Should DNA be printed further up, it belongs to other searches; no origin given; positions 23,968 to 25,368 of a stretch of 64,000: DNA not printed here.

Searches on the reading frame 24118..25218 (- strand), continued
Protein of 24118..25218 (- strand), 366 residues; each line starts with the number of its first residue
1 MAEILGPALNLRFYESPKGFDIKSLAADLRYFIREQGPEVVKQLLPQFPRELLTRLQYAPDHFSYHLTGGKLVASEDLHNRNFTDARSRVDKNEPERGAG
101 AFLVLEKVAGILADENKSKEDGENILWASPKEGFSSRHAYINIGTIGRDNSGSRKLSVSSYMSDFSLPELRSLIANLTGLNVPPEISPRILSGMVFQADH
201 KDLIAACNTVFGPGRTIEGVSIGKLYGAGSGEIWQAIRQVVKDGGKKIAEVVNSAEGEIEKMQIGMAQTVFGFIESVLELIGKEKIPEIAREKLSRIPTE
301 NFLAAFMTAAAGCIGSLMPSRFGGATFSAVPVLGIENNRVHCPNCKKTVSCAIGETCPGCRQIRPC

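Call 35: find_encoding_contigs(protein=P0037, flank=8000, max_places=2)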
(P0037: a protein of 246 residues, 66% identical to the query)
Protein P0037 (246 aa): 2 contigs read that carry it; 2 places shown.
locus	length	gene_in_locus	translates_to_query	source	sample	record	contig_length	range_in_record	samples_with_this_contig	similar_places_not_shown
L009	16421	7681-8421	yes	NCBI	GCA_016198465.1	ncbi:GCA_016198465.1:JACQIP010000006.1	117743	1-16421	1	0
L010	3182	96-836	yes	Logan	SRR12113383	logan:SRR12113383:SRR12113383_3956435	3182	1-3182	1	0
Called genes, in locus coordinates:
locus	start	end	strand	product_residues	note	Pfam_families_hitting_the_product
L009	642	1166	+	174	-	-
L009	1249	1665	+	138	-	-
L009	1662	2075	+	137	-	PF00293:NUDIX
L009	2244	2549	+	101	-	PF04014:MazE_antitoxin, PF15937:PrlF_antitoxin (weak)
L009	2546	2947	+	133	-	PF01850:PIN, PF13470:PIN_3 (weak), PF16289:PIN_12 (weak)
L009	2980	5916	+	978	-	PF01807:Zn_ribbon_DnaG, PF14528:LAGLIDADG_3 (weak), PF01807:Zn_ribbon_DnaG (weak), PF08275:DNAG_N, PF01751:Toprim, PF13155:Toprim_2, PF13662:Toprim_4, PF10410:DnaB_bind, +1 more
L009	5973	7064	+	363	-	PF03979:Sigma70_r1_1, PF00140:Sigma70_r1_2, PF04542:Sigma70_r2, PF04539:Sigma70_r3, PF04545:Sigma70_r4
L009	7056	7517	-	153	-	-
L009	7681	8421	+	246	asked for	-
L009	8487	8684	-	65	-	-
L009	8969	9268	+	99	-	PF00166:Cpn10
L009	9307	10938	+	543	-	PF00118:Cpn60_TCP1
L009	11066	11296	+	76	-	PF18929:DUF5678 (weak)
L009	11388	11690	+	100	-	-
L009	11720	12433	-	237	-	PF01551:Peptidase_M23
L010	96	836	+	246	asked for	-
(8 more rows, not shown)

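Call 36: find_encoding_contigs(protein=P0038, flank=8000, max_places=3)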
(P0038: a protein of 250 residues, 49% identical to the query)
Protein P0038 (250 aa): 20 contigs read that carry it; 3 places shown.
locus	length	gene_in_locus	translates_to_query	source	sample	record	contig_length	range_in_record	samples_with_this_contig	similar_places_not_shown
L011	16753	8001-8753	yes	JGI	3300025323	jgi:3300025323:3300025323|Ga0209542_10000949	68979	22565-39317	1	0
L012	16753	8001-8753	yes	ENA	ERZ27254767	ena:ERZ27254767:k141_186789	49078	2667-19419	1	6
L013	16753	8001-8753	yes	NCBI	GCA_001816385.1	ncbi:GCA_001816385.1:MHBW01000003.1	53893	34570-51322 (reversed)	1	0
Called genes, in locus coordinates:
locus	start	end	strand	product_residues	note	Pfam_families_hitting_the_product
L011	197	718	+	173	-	-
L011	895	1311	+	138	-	-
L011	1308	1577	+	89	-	PF00293:NUDIX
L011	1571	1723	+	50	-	-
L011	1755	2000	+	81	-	PF01381:HTH_3 (weak)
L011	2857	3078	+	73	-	-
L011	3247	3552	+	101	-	PF04014:MazE_antitoxin, PF15937:PrlF_antitoxin (weak)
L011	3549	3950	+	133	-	PF01850:PIN, PF16289:PIN_12 (faint)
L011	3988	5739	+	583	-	PF01807:Zn_ribbon_DnaG, PF08275:DNAG_N, PF01751:Toprim, PF13362:Toprim_3 (weak), PF13662:Toprim_4, PF13155:Toprim_2, PF10410:DnaB_bind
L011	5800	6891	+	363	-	PF03979:Sigma70_r1_1, PF00140:Sigma70_r1_2, PF04542:Sigma70_r2, PF04539:Sigma70_r3, PF04545:Sigma70_r4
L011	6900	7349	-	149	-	PF01850:PIN (weak)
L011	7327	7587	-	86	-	PF02604:PhdYeFM_antitox (weak)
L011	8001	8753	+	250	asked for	-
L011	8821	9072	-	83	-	-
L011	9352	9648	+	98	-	PF00166:Cpn10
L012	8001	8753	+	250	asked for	-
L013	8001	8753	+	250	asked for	-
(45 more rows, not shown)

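Call 38: search_solved_structures(query=A1, max_evalue=10, show_alignments=2)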
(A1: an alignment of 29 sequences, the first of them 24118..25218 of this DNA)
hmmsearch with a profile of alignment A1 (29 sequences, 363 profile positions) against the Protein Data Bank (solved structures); distinct sequences matched with E-value up to 10: 16.
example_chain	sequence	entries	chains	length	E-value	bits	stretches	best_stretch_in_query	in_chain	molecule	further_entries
8br8_Se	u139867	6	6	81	0.48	12.6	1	328-360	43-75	Ribosomal protein S27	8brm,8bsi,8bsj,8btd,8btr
5it7_B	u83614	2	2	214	0.61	12.3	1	135-211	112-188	40S ribosomal protein S1 | Ribosomal protein eS1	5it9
1ygh_A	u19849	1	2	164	0.67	12.1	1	39-114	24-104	PROTEIN (TRANSCRIPTIONAL ACTIVATOR GCN5)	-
8ek4_A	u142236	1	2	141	0.7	12.1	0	233-302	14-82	Ice-binding protein TIP-99a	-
6gsm_B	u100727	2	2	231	0.72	12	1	137-211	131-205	40S ribosomal protein S1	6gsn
7pwf_b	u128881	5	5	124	0.84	11.8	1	328-360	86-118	Ribosomal protein S27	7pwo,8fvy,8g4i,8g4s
3j80_B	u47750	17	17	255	0.99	11.6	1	137-211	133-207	eS1 | 40S ribosomal protein S1 | Small ribosomal subunit protein eS1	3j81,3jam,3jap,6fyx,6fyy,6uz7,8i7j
1xas_A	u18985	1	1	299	1.1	11.5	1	85-132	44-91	1,4-BETA-D-XYLAN XYLANOHYDROLASE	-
1e0w_A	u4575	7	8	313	1.1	11.4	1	85-132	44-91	ENDO-1,4-BETA-XYLANASE A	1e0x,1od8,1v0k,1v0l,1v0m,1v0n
1e0v_A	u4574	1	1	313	1.1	11.4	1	85-132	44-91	ENDO-1,4-BETA-XYLANASE A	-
2g3i_A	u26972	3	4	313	1.3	11.2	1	84-132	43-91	Xylanase | Hydrolase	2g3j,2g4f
1v6y_A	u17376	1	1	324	1.5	11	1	84-132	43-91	Beta-xylanase,Exoglucanase/xylanase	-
6cw2_D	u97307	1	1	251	1.6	10.9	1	39-114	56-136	Histone acetyltransferase GCN5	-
6cw3_F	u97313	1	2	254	1.6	10.9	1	39-114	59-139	Histone acetyltransferase GCN5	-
9xch_A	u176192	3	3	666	3.7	9.7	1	236-307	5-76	Ceg14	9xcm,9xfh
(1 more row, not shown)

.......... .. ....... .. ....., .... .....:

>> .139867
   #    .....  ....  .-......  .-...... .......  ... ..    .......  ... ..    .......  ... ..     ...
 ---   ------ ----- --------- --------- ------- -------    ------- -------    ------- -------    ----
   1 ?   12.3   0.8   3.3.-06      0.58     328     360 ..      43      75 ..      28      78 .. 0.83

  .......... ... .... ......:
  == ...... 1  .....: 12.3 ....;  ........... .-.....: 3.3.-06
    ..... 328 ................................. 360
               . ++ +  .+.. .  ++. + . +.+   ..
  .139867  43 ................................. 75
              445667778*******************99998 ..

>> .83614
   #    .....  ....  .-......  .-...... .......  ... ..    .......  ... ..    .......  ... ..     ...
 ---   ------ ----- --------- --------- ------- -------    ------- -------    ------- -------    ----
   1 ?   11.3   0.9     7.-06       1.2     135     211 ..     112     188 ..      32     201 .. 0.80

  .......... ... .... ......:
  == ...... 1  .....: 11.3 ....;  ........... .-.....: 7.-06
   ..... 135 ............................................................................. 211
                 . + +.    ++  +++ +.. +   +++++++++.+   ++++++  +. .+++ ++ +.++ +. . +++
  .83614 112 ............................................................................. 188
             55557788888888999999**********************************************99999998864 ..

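Call 39: search_protein_families(library=pfam, alignment_id=A1, max_evalue=1)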
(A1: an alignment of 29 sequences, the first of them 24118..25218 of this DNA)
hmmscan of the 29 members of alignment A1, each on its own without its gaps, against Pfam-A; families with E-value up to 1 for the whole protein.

A. member 1, window:24118-25218:- (366 aa): 0 families

B. families by the number of members that match (of 29 scanned): 9 families
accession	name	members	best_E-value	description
PF08209.17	Sgf11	9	0.007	Sgf11 (transcriptional regulation protein)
PF11387.14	DUF2795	1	0.0099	Protein of unknown function (DUF2795)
PF21339.3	VEGFR-1-like_Ig-like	1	0.018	Vascular endothelial growth factor receptor 1-like, Ig-like domain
PF08822.17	DUF1804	1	0.032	Protein of unknown function (DUF1804)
PF07993.18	NAD_binding_4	1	0.05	Male sterility protein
PF20487.3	DUF6726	1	0.13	Family of unknown function (DUF6726)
PF20686.2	CsoSCA_cat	1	0.13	Carboxysome Shell Carbonic Anhydrase, catalytic domain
PF05384.16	DegS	1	0.23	Sensor protein DegS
PF04651.18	Pox_A12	1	0.25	Poxvirus A12 protein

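Call 41: search_protein_families(library=pfam, alignment_id=A4, max_evalue=1)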
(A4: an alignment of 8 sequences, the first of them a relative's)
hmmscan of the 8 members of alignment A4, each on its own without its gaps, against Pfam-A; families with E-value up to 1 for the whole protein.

A. member 1, P0034 (252 aa): 0 families

B. families by the number of members that match (of 8 scanned): 18 families
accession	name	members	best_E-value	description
PF18912.6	DZR_2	3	0.014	Double zinc ribbon domain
PF25164.1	CoiA_N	3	0.23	Competence protein CoiA, N-terminal domain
PF23475.1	zf-Tbcl_FmdE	2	0.0034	FmdE treble clef zinc finger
PF11885.13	DUF3405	1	0.02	Protein of unknown function (DUF3405)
PF12773.13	DZR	1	0.051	Double zinc ribbon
PF08209.17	Sgf11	1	0.09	Sgf11 (transcriptional regulation protein)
PF14319.11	Zn_Tnp_IS91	1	0.091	Transposase zinc-binding domain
PF10080.14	FtrD-like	1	0.12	Membrane iron-sulfur containing protein FtrD-like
PF24458.1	DUF7573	1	0.13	Domain of unknown function (DUF7573)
PF18995.5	PRT6_C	1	0.15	Proteolysis_6 C-terminal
PF18662.7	HTH_56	1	0.21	Cch helix turn helix domain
PF00130.28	C1_1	1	0.22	Phorbol esters/diacylglycerol binding domain (C1 domain)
PF23580.1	Znf_XAF1_N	1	0.23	XIAP-associated factor 1-like, N-terminal zinc finger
PF23547.1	Zn_ribbon_FGT1_1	1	0.23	FORGETTER1 first zinc ribbon domain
PF20381.4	Rv1476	1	0.33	Membrane protein Rv1476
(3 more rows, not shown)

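Call 42: find_encoding_contigs(protein=P0030, flank=5000, max_places=3)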
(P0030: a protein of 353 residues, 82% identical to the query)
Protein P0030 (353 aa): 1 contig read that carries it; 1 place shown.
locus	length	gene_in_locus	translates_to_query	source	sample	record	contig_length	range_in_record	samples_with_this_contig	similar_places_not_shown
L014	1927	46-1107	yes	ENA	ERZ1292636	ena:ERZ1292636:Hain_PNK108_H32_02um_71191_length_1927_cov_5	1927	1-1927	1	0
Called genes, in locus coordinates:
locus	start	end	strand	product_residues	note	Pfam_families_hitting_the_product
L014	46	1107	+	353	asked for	-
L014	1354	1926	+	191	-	?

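Call 45: search_protein_families(library=pfam, proteins=[P0030, L014:1354-1926:+, L007:4477-4968:-, L001:11405-11752:+, L001:11840-12289:-, L001:8389-9744:+, L001:7704-8384:+], max_evalue=0.01)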
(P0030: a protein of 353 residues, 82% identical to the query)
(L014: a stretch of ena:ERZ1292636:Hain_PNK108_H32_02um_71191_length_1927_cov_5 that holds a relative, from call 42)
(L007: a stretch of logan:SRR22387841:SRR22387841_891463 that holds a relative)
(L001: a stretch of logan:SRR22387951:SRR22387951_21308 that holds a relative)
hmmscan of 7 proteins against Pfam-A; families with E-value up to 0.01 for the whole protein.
P0030 (353 aa): 0 families

L014:1354-1926:+ (191 aa): 2 families
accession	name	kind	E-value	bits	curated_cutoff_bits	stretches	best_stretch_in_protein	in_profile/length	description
PF02867.20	Ribonuc_red_lgC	-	2.9e-30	105.8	23.9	1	82-180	1-99/523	Ribonucleotide reductase, barrel domain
PF00317.26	Ribonuc_red_lgN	-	1e-10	41.9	28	1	4-78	3-76/77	Ribonucleotide reductase, all-alpha domain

L007:4477-4968:- (163 aa): 0 families

L001:11405-11752:+ (115 aa): 1 family
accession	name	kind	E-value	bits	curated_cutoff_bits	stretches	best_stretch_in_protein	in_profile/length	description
PF13650.11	Asp_protease_2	-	0.0007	20.7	24.3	1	20-89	14-87/90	Aspartyl protease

L001:11840-12289:- (149 aa): 0 families

L001:8389-9744:+ (451 aa): 1 family
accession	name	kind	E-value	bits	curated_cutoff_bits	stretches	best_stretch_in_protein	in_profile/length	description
PF14397.11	ATPgrasp_ST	-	0.00045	20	31.4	0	156-257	19-106/278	Sugar-transfer associated ATP-grasp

L001:7704-8384:+ (226 aa): 0 families

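Call 56: find_related_loci(query=A1, collection=genome_contigs, flank=10000)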
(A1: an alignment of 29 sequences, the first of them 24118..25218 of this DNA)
Query A1 (366 aa) in genome_contigs; peptide patterns used: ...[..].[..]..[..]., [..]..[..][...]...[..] (x = any residue, [..] = any of these).
81 stretches matched a pattern, but none encodes a relative of the query by tblastn (E <= 1e-3).

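Call 57: find_related_loci(query=A1, collection=metagenome_contigs, flank=10000)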
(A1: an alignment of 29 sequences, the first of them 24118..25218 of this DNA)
Query A1 (366 aa) in metagenome_contigs; peptide patterns used: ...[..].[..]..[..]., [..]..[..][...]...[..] (x = any residue, [..] = any of these).
113 stretches matched a pattern; 7 encode a relative of the query (tblastn E <= 1e-3); 7 distinct loci.
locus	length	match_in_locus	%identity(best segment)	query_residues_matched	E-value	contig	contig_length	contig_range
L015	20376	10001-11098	76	1-366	0e+0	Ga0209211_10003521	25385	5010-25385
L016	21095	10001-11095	74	1-366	0e+0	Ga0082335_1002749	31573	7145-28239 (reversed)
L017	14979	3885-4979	74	1-366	0e+0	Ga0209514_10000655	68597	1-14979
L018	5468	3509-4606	74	1-366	0e+0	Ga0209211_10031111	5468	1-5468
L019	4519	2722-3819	70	1-366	1e-175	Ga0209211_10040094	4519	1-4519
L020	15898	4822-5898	51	1-366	1e-115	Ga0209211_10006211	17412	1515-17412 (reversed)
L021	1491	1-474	77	208-366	6e-80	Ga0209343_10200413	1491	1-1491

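Call 69: predict_structure(alignment_id=A4)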
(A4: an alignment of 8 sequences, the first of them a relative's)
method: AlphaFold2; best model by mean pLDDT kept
length: 252 residues; sequences in the alignment: 8
mean_pLDDT: 59.3   pTM: 0.57
mean pLDDT of the five models: 59.3, 56.7, 49.3, 48.8, 45.8
residues with pLDDT >= 90: 2; 70-90: 107; 50-70: 44; < 50: 99
segments of 3 or more residues with pLDDT < 50: 1-29, 118-122, 161-223
pLDDT, mean of each block of 10 residues (from residue 1): 27 36 35 79 69 80 82 84 73 64 60 56 63 74 84 79 42 38 38 40 34 32 63 74 78 59
secondary structure, 60 per line:
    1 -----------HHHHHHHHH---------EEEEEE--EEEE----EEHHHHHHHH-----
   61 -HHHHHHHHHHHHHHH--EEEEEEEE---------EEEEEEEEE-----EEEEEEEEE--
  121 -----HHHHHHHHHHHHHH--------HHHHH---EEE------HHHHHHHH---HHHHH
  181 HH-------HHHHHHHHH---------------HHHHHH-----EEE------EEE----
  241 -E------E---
elements in order: H12-20 E30-35 E38-41 H48-55 H62-76 E79-86 E96-104 E110-118 H126-139 H148-152 E156-158 H165-172 H176-182 H190-198 H214-219 E225-227 E234-236

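Call 86: fold_search(model_id=the predicted structure, library=viral)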
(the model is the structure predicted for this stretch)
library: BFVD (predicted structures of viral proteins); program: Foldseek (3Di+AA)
matches with E <= 10: 790; with E <= 0.001: 0
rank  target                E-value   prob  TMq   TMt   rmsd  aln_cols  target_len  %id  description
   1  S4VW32                7.6e-03  0.30  0.16  0.10  26.8       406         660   11  Uncharacterized protein [Pandoravirus salinus]
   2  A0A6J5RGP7            2.4e-02  0.72  0.17  0.31  12.3       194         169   12  PAS fold-4 [uncultured Caudovirales phage]
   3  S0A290                3.1e-02  0.33  0.11  0.21  13.4       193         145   13  Uncharacterized protein [Cellulophaga phage phi14:2]
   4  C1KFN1                3.6e-02  0.16  0.14  0.06  30.1       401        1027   11  Putative tail lysin [Lactobacillus phage Lb338-1]
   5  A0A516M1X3            3.6e-02  0.12  0.09  0.14  24.1       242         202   15  (no name in the UniProt tables at hand)
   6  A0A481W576            4.4e-02  0.21  0.13  0.18  20.2       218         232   12  Uncharacterized protein [Pseudomonas phage Psa21]
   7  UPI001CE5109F         6.7e-02  0.12  0.12  0.12  26.2       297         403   12  (no name look-up for this kind of identifier)
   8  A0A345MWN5            7.4e-02  0.21  0.14  0.19  17.6       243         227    9  (no name in the UniProt tables at hand)
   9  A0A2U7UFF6            1.0e-01  0.14  0.13  0.14  18.1       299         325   11  Uncharacterized protein [Pandoravirus macleodensis]
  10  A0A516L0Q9            1.1e-01  0.03  0.09  0.07  25.2       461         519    9  (no name in the UniProt tables at hand)
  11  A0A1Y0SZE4            1.4e-01  0.30  0.12  0.14  19.2       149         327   13  Uncharacterized protein [Pseudomonas phage Phabio]
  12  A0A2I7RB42            1.6e-01  0.08  0.10  0.13  18.2       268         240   11  (no name in the UniProt tables at hand)
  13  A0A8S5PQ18            1.7e-01  0.12  0.13  0.18  21.5       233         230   12  Uncharacterized protein [Myoviridae sp. ctwwN25]
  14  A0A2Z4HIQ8            2.1e-01  0.09  0.12  0.17  27.0       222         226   11  Uncharacterized protein [Cassava Torrado-like virus]
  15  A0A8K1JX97            2.2e-01  0.06  0.08  0.10  18.5       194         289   10  Nonstructural protein (Fragment) [Tomato spotted wilt virus]
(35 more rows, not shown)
